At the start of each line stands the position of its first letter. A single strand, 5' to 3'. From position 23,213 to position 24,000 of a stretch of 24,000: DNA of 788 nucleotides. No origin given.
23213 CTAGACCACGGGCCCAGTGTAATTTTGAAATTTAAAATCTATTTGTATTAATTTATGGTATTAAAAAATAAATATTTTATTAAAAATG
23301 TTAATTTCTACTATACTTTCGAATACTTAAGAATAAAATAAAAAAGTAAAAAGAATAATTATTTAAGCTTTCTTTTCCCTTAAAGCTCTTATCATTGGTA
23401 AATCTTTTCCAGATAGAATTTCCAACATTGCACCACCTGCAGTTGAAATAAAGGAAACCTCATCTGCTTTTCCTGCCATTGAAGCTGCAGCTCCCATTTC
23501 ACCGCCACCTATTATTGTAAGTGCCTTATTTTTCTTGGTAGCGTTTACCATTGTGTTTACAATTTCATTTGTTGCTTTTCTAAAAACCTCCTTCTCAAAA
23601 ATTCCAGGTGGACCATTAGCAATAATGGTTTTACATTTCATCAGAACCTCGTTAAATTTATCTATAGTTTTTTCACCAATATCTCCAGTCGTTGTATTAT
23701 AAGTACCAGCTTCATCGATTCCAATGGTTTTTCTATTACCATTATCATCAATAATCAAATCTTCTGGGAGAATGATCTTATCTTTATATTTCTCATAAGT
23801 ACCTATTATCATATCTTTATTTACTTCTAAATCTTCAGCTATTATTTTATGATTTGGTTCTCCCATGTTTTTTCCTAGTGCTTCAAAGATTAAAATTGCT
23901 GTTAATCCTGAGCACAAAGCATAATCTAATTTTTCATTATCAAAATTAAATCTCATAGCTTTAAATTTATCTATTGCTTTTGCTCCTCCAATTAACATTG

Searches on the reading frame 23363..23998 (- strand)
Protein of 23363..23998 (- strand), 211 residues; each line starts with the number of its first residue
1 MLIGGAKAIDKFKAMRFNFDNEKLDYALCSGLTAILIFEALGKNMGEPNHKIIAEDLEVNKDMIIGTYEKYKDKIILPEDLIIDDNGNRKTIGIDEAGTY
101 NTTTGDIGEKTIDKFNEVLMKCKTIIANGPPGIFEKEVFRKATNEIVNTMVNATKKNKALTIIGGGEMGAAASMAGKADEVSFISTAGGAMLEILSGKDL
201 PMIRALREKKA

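Call 51: search_protein_families(library=pfam, proteins=[window:23363-23998:-], max_evalue=0.001)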
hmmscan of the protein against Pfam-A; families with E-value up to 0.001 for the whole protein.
window:23363-23998:- (211 aa): 1 family
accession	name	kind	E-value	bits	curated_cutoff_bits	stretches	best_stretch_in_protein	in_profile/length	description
PF00162.24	PGK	-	1.1e-38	133.7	27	1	2-198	187-379/379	Phosphoglycerate kinase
